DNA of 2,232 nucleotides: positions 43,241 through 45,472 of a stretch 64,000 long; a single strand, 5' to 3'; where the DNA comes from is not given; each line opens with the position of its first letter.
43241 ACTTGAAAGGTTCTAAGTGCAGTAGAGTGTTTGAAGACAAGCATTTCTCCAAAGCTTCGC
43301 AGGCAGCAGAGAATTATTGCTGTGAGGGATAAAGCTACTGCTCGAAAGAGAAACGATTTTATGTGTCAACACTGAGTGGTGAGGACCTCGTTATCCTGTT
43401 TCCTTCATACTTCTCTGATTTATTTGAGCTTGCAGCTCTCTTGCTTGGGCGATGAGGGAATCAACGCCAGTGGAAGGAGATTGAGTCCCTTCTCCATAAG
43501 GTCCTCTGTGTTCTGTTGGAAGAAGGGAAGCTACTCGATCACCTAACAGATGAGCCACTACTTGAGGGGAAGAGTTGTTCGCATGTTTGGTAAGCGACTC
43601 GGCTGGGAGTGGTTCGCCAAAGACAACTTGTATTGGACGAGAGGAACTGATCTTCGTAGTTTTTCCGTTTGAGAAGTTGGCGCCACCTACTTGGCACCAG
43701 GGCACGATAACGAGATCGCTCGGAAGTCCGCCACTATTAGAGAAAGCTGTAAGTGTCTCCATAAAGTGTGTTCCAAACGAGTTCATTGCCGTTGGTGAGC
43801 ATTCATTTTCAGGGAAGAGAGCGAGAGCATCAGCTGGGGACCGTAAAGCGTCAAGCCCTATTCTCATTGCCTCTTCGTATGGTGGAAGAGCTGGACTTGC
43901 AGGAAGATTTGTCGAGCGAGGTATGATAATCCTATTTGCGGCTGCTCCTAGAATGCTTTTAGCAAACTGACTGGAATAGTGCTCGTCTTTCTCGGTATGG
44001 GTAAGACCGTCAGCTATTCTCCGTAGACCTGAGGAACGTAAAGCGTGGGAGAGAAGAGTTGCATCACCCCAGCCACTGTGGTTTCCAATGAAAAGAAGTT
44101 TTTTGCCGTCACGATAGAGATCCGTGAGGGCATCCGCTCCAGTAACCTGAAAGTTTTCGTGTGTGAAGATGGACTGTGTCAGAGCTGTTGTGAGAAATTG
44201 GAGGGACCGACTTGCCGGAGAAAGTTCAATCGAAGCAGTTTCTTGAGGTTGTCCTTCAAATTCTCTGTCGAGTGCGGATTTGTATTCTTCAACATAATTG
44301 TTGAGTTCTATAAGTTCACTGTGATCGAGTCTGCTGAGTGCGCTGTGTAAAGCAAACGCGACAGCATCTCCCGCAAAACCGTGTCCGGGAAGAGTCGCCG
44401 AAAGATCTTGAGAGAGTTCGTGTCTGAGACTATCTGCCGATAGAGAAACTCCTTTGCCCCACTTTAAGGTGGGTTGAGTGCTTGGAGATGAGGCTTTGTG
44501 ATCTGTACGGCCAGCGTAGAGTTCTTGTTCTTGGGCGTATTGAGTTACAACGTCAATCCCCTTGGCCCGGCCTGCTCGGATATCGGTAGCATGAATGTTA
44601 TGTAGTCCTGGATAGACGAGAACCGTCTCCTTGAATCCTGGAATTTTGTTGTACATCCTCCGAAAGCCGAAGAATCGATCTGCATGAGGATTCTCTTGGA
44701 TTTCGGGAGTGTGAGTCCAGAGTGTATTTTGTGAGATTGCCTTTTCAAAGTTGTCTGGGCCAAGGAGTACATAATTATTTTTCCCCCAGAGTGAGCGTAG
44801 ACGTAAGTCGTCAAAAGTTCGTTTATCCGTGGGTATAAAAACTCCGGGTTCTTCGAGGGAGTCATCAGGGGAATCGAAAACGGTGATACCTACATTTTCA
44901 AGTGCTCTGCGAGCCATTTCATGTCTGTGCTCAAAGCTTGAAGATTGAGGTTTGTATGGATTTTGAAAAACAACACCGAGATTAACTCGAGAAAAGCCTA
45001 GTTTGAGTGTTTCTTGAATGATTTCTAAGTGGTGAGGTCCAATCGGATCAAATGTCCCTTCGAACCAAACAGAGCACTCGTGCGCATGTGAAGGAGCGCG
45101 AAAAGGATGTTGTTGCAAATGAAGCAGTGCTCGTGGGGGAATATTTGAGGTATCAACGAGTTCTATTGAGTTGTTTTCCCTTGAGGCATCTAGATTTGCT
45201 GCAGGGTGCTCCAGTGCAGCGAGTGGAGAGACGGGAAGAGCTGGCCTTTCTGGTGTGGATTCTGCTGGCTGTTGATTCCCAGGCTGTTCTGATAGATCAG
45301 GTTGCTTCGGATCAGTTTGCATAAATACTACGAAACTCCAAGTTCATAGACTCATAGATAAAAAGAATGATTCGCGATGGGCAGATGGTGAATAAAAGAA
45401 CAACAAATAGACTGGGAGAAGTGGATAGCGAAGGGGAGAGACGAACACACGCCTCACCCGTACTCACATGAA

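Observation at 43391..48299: Unusual NadD-like nucleotidyltransferase/PlsC-type acyltransferase fusion within a lipid-phosphoester neighbourhood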

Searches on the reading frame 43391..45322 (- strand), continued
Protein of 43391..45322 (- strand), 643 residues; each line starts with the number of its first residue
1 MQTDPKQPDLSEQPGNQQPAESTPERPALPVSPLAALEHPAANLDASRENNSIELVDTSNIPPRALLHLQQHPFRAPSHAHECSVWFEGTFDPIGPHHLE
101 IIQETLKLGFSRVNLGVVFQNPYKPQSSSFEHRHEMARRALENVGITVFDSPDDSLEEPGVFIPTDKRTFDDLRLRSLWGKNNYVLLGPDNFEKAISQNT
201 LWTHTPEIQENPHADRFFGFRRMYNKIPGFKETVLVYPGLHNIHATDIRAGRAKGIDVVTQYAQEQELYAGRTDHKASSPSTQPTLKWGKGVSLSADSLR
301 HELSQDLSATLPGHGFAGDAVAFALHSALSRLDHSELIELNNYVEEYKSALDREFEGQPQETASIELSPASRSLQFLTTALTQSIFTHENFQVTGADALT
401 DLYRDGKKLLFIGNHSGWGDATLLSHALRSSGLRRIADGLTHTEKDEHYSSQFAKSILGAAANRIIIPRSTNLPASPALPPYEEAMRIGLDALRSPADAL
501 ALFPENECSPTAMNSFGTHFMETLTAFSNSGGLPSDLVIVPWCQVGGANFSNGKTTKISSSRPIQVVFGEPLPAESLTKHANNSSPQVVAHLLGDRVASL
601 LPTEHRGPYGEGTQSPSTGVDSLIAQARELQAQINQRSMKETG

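Call 73: search_protein_families(library=ncbifam, proteins=[P0022, P0024, P0028, P0032, P0036, P0038, P0043, P0021, P0073], max_evalue=0.001)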
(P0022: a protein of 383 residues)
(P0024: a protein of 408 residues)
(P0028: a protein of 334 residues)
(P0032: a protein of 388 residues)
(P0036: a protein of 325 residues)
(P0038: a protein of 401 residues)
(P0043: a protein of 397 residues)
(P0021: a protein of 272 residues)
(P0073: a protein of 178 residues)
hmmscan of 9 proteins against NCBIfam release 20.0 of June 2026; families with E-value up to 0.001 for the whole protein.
P0022 (383 aa): 1 family
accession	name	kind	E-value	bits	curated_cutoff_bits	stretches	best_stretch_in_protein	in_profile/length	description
TIGR00530.1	AGP_acyltrn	subfamily_domain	0.00068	19.4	102.95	0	139-252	13-103/130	1-acylglycerol-3-phosphate O-acyltransferase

P0024 (408 aa): 0 families

P0028 (334 aa): 3 families
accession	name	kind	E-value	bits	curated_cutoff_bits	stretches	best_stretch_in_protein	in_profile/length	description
NF006386.0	PRK08633.1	equivalog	1.1e-06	26.6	1221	1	194-277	497-587/1147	acyl-[ACP]--phospholipid O-acyltransferase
TIGR00530.1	AGP_acyltrn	subfamily_domain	2e-06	27.6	102.95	0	194-227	75-108/130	1-acylglycerol-3-phosphate O-acyltransferase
NF005291.0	PRK06814.1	equivalog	0.00012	20.1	1349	0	204-254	519-568/1140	acyl-[ACP]--phospholipid O-acyltransferase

P0032 (388 aa): 2 families
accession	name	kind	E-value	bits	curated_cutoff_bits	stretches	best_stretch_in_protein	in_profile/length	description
TIGR00530.1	AGP_acyltrn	subfamily_domain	4.8e-08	32.8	102.95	1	170-303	15-126/130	1-acylglycerol-3-phosphate O-acyltransferase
NF006386.0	PRK08633.1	equivalog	5.4e-06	24.4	1221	1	250-334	498-587/1147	acyl-[ACP]--phospholipid O-acyltransferase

P0036 (325 aa): 1 family
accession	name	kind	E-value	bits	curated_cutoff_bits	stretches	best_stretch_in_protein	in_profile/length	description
TIGR00530.1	AGP_acyltrn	subfamily_domain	0.00032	20.5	102.95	0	179-238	69-128/130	1-acylglycerol-3-phosphate O-acyltransferase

P0038 (401 aa): 1 family
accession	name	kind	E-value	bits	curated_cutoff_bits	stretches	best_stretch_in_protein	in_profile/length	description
NF006386.0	PRK08633.1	equivalog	7.8e-05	20.5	1221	1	257-339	499-589/1147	acyl-[ACP]--phospholipid O-acyltransferase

P0043 (397 aa): 1 family
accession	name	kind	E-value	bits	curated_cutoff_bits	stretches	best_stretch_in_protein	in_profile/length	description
TIGR00530.1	AGP_acyltrn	subfamily_domain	4e-05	23.4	102.95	0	238-265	77-104/130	1-acylglycerol-3-phosphate O-acyltransferase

P0021 (272 aa): 6 families
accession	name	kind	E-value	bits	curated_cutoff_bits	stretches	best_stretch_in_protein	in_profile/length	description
NF000843.0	PRK00071.2-2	equivalog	6.2e-09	35.7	240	1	82-193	12-121/212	nicotinate-nucleotide adenylyltransferase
TIGR00125.1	cyt_tran_rel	domain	5.2e-07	29.7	27.7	1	85-140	2-57/65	adenylyltransferase/cytidyltransferase family protein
NF000845.0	PRK00071.2-4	equivalog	9.3e-07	28.4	210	1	80-194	6-118/197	nicotinate-nucleotide adenylyltransferase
TIGR00482.1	TIGR00482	equivalog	3.7e-06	27.1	112.45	1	89-193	4-108/194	nicotinate (nicotinamide) nucleotide adenylyltransferase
TIGR01510.1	coaD_prev_kdtB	equivalog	2.6e-05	24.3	103.3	1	85-145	2-58/155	pantetheine-phosphate adenylyltransferase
NF000846.0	PRK00071.2-5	equivalog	4.3e-05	23.1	329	1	87-195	24-130/210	nicotinate-nucleotide adenylyltransferase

P0073 (178 aa): 20 families
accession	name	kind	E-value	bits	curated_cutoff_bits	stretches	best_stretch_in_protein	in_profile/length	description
TIGR00482.1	TIGR00482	equivalog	5e-17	62.6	112.45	1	18-141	1-122/194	nicotinate (nicotinamide) nucleotide adenylyltransferase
NF000839.0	PRK00071.1-1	equivalog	2.2e-15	57.2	187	1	16-136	8-126/219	nicotinate-nucleotide adenylyltransferase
NF005519.0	PRK07152.1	equivalog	1.2e-14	54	315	1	15-141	2-126/361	nicotinate-nucleotide adenylyltransferase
NF000842.0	PRK00071.2-1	equivalog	2.8e-12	46.6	167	1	14-136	2-115/191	nicotinate-nucleotide adenylyltransferase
NF000840.1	PRK00071.1-3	equivalog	3.2e-12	46.3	150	1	12-136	4-126/201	nicotinate-nucleotide adenylyltransferase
NF005410.0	PRK06973.1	equivalog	3.9e-12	45.9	214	1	13-136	21-145/243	nicotinate-nucleotide adenylyltransferase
NF000843.0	PRK00071.2-2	equivalog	3.3e-11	43.1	240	1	12-136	10-130/212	nicotinate-nucleotide adenylyltransferase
TIGR00125.1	cyt_tran_rel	domain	2.9e-10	40.2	27.7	1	16-77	1-63/65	adenylyltransferase/cytidyltransferase family protein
NF000845.0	PRK00071.2-4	equivalog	4.4e-09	36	210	1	15-141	9-131/197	nicotinate-nucleotide adenylyltransferase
NF003786.0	PRK05379.1-2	equivalog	1e-08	34.8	397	1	15-161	15-162/354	bifunctional nicotinamide-nucleotide adenylyltransferase/Nudix hydroxylase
NF000841.0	PRK00071.1-4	equivalog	1.5e-08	34.7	197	1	12-133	5-124/194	nicotinate-nucleotide adenylyltransferase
NF000846.0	PRK00071.2-5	equivalog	6.9e-07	29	329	1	15-138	20-139/210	nicotinate-nucleotide adenylyltransferase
NF003788.0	PRK05379.1-5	equivalog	3.4e-06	26.6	354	1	18-83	9-74/351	bifunctional nicotinamide-nucleotide adenylyltransferase/Nudix hydroxylase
NF003791.0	PRK05379.2-3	equivalog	5.3e-06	25.8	409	1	15-88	6-79/340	bifunctional nicotinamide-nucleotide adenylyltransferase/Nudix hydroxylase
NF002243.0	PRK01153.1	subfamily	1.7e-05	24.5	127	1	17-80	3-66/175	nicotinamide-nucleotide adenylyltransferase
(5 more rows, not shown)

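Call 91: search_dna_similar(query=window:43391-45322:-, collection=plasmids, mode=protein, max_evalue=0.001, max_rows=8)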
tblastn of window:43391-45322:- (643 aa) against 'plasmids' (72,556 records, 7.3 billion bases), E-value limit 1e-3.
No match.

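Call 92: search_dna_similar(query=window:43391-45322:-, collection=phages, mode=protein, max_evalue=0.001, max_rows=8)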
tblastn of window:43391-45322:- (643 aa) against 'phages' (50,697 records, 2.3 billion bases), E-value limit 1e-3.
No match.

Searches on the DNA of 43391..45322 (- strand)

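Call 75: search_rna_families(sources=[L001, L002, L003, L005, L006, L008, L013, L014, L015], threshold=gathering)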
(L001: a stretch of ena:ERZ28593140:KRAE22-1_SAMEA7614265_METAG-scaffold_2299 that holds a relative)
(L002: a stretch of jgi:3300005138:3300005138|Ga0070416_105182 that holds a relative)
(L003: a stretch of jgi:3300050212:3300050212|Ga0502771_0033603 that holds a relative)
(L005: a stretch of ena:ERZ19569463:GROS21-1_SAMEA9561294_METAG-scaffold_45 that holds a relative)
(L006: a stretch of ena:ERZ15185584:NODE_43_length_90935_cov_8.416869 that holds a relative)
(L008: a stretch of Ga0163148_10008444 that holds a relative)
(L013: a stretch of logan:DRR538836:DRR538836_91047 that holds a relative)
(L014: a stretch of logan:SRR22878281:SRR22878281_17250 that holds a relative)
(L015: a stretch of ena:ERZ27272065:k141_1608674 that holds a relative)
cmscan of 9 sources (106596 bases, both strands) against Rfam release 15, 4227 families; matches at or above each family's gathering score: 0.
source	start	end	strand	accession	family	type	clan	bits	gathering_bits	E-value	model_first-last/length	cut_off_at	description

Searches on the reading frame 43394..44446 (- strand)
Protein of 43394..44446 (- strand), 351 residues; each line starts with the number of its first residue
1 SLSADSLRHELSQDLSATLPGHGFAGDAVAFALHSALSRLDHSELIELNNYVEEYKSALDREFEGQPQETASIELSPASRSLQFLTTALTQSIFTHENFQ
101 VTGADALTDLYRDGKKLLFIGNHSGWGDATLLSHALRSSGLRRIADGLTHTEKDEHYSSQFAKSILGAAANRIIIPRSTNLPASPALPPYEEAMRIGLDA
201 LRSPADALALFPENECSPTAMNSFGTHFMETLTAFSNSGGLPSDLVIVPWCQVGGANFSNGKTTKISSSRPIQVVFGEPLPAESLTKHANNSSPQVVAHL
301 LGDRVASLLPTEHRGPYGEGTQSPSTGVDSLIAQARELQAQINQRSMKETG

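Call 97: search_solved_structures(query=A7, max_evalue=10, show_alignments=3)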
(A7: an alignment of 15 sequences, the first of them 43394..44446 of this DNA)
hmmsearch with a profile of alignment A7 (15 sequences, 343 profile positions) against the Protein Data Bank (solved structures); distinct sequences matched with E-value up to 10: 17.
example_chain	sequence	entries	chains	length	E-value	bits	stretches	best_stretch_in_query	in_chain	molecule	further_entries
5kym_A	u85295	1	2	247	5.3e-08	35.3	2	182-276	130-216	1-acyl-sn-glycerol-3-phosphate acyltransferase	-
8e4y_A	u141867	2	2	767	1.7e-05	27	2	197-247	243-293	Glycerol-3-phosphate acyltransferase 1, mitochondrial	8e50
8ia1_A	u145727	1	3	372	0.023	16.7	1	96-213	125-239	Glycerol-3-phosphate acyltransferase, chloroplastic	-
1iuq_A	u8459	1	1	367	0.061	15.4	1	96-173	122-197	Glycerol-3-Phosphate Acyltransferase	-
1k30_A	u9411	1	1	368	0.061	15.3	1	96-173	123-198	glycerol-3-phosphate acyltransferase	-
4s0k_A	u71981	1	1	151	0.46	12.5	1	220-252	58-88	Threonine--tRNA ligase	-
4s0l_A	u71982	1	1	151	0.46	12.5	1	220-252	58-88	Threonine--tRNA ligase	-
4s03_A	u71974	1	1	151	0.46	12.5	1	220-252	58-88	Threonine--tRNA ligase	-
5y9q_A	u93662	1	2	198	0.57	12.2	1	162-222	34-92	Carbon catabolite responsive regulator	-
5zzo_A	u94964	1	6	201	0.59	12.1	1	162-222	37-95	LysR family transcriptional regulator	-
4qba_A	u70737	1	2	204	0.6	12.1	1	162-222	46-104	LysR family regulatory protein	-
6qs0_A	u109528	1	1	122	0.61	12.1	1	12-62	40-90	Putative outer membrane protein BBA03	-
2a8x_A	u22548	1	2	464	0.84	11.6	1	284-306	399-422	Dihydrolipoyl dehydrogenase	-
3ii4_A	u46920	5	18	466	0.85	11.6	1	284-306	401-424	Dihydrolipoyl dehydrogenase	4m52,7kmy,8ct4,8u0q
5z7h_A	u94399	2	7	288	1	11.3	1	162-222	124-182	LysR family transcriptional regulator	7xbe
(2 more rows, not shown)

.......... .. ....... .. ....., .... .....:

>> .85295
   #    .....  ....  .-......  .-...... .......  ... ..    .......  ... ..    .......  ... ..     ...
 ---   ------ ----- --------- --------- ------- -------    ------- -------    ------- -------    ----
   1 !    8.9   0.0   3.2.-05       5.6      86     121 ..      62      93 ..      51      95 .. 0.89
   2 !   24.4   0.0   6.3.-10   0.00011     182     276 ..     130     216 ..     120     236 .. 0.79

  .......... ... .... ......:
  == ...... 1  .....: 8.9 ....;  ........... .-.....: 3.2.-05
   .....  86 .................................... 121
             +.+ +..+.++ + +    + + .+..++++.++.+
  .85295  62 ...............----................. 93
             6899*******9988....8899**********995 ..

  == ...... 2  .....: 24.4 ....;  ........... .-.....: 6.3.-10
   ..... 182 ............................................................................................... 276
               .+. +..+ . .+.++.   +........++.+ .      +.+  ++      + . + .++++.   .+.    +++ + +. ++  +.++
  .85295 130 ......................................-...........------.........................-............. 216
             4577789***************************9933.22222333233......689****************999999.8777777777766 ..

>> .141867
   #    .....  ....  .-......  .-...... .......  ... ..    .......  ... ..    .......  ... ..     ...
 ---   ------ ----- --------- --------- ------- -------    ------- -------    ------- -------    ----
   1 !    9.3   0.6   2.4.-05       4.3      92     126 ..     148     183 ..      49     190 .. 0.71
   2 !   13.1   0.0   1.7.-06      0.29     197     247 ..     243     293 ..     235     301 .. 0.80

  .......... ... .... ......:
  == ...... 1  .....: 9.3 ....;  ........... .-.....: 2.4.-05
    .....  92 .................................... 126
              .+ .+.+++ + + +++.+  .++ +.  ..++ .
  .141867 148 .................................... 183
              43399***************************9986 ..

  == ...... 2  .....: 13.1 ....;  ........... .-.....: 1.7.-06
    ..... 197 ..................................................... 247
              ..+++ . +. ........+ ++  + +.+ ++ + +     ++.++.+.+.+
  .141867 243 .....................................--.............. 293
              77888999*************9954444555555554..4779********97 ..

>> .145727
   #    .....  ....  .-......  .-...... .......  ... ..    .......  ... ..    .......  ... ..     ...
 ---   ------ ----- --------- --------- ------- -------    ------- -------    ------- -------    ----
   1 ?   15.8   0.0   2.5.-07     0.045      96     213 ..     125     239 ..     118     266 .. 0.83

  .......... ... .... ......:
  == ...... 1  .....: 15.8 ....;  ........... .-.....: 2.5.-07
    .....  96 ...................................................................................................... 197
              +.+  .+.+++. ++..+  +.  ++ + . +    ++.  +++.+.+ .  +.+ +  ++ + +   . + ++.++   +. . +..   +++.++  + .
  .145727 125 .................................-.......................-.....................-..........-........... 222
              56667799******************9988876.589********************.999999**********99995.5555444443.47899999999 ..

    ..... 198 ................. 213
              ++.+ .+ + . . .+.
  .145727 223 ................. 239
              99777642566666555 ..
